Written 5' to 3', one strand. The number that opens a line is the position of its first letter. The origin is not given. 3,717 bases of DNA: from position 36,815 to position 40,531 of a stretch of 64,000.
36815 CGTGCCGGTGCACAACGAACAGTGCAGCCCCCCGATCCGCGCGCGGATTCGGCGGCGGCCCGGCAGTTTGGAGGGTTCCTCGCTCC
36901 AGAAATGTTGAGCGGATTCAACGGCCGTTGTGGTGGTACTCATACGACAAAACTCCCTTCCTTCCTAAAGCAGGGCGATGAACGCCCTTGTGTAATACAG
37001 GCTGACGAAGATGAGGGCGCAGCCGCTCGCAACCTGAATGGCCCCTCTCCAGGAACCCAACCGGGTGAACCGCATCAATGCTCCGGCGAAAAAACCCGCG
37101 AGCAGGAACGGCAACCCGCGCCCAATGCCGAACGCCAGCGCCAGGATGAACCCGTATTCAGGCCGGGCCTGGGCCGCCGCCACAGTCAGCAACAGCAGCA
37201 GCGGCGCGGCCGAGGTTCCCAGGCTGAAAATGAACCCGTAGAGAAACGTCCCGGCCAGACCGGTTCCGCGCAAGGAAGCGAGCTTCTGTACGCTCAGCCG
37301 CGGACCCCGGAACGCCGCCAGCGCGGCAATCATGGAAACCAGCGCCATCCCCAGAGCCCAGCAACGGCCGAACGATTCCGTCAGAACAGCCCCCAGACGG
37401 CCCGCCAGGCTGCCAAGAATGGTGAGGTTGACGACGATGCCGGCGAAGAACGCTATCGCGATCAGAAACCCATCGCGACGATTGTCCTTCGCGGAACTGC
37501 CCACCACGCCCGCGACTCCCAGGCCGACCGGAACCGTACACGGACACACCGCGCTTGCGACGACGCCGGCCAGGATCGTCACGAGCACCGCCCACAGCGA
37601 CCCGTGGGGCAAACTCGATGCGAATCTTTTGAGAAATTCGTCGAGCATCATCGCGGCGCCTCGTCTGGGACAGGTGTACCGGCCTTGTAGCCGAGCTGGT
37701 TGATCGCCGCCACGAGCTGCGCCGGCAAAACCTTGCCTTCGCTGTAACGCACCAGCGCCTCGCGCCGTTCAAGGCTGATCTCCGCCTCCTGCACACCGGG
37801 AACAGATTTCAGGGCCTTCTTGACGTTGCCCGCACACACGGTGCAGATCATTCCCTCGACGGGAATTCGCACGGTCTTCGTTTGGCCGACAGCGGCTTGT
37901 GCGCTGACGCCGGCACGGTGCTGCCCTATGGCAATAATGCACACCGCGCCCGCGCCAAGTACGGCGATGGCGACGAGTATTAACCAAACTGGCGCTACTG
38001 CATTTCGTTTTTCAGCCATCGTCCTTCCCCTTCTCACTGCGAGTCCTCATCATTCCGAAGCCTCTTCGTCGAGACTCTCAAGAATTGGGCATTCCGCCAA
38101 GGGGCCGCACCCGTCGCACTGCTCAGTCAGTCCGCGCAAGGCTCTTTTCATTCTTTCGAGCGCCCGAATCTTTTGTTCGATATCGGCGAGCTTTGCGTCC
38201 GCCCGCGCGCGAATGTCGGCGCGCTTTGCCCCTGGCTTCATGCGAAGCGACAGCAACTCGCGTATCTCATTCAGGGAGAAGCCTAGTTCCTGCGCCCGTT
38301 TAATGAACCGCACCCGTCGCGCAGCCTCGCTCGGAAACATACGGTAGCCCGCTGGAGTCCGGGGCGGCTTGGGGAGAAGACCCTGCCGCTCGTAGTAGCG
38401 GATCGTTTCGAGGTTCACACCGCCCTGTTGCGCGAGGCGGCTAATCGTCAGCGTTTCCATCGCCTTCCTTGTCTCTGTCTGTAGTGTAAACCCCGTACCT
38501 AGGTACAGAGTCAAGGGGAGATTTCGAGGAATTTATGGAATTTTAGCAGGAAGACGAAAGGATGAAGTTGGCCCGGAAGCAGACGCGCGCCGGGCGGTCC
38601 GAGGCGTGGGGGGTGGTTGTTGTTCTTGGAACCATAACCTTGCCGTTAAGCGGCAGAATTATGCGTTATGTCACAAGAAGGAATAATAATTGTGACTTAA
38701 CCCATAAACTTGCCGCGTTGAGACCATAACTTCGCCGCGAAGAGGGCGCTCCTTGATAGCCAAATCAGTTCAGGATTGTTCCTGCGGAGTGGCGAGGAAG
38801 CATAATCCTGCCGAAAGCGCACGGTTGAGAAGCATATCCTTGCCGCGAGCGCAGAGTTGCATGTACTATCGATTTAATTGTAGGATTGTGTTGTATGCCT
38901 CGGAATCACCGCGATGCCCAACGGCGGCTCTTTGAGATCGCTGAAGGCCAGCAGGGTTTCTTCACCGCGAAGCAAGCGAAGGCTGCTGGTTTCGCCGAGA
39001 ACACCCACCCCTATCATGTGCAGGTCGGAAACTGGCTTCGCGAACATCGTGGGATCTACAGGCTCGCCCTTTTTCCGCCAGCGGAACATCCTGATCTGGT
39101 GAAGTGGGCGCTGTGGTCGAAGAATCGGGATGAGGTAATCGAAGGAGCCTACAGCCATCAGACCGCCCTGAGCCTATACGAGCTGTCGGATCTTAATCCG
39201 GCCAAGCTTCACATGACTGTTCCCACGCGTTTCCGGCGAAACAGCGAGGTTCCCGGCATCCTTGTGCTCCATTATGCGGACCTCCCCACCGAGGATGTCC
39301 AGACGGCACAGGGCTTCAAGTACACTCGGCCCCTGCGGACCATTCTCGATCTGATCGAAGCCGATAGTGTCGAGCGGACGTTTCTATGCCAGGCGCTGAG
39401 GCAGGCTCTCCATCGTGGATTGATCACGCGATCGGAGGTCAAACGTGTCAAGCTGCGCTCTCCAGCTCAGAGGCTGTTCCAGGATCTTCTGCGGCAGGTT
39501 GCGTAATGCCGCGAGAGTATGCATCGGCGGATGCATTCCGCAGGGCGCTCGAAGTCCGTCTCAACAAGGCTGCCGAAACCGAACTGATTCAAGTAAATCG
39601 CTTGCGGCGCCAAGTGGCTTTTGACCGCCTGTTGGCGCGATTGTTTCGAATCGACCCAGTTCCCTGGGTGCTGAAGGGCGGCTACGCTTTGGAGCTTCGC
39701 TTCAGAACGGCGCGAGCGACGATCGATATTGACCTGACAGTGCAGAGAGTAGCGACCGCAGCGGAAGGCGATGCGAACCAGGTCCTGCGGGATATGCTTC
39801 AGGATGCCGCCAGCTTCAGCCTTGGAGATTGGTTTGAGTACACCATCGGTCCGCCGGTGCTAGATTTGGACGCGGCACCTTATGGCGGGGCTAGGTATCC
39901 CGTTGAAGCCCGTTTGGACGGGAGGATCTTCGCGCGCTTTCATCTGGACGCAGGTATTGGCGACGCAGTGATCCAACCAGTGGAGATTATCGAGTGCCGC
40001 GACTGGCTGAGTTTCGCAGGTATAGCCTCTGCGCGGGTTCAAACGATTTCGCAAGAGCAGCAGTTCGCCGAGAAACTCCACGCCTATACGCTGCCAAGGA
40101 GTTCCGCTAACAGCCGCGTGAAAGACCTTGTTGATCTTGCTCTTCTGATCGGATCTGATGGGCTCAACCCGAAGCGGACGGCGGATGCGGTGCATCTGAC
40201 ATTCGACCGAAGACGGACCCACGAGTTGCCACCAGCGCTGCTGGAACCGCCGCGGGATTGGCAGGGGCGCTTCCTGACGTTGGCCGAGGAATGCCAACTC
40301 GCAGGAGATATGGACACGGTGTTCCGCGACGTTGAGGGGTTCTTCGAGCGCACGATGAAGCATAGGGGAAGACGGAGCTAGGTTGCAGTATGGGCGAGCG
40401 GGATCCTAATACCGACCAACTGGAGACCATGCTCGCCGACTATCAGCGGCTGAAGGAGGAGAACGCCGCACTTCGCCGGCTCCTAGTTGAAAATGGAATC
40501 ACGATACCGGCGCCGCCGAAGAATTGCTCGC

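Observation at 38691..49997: Tn7-like transposon with a TnsA-TnsB fusion protein, no TnsC, and an N-terminally truncated, IS-disrupted TniQ/TnsD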

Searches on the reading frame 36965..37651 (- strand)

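Call 12: search_protein_families(library=pfam, proteins=[window:36965-37651:-], max_evalue=0.01)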
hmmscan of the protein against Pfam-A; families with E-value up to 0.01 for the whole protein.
window:36965-37651:- (228 aa): 2 families
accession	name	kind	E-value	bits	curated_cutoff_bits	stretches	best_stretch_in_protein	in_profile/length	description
PF02683.22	DsbD_TM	-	1.5e-14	54.3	27.1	1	20-221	2-215/219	Cytochrome C biogenesis protein transmembrane domain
PF13386.12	DsbD_2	-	0.0006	20.2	24.9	1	27-218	4-198/199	Cytochrome C biogenesis protein transmembrane region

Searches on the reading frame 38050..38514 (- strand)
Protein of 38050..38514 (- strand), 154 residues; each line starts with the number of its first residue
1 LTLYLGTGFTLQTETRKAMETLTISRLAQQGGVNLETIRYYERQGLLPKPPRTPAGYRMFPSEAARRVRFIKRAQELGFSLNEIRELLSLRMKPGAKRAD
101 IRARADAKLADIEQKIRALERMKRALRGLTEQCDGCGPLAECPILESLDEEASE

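Call 12: search_protein_families(library=pfam, proteins=[window:38050-38514:-], max_evalue=0.01)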
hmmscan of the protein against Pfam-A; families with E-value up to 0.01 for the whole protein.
window:38050-38514:- (154 aa): 3 families
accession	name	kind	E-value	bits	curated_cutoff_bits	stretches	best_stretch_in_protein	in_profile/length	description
PF09278.17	MerR-DNA-bind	-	5.9e-21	75.3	25.4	1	66-129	2-65/65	MerR, DNA binding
PF13411.12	MerR_1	-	7.8e-17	61.6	21.6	1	23-89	2-67/69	MerR HTH family regulatory protein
PF00376.29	MerR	-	1.2e-13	51.1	28.2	1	23-60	1-38/38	MerR family regulatory protein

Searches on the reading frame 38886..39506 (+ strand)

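Call 3: search_protein_families(library=pfam, proteins=[window:38886-39506:+], max_evalue=0.01)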
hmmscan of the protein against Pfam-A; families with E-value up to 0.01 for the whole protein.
window:38886-39506:+ (206 aa): 2 families
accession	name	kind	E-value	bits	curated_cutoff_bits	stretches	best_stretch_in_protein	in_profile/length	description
PF13338.12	AbiEi_4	-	2.1e-08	34.6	25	1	13-61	1-49/49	Transcriptional regulator, AbiEi antitoxin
PF09407.15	AbiEi_1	-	0.0049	17.5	22.2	0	91-159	22-95/142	AbiEi antitoxin C-terminal domain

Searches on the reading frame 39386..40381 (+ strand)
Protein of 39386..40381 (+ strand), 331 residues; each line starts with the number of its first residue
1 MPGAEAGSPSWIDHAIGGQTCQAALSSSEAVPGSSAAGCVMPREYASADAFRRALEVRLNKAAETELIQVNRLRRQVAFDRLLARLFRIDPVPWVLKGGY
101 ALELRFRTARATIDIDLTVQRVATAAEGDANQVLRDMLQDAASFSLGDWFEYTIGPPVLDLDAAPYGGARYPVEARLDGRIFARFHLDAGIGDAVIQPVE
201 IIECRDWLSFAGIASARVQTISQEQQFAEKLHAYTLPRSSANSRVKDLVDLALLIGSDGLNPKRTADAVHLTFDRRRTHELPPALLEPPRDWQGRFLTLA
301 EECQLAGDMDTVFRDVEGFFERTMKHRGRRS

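Call 3: search_protein_families(library=pfam, proteins=[window:39386-40381:+], max_evalue=0.01)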
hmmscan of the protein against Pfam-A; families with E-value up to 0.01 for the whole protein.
window:39386-40381:+ (331 aa): 1 family
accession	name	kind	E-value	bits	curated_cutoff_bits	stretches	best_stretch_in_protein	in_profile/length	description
PF08843.17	AbiEii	-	4.1e-30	105.9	22.5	1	81-288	1-208/238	Nucleotidyl transferase AbiEii toxin, Type IV TA system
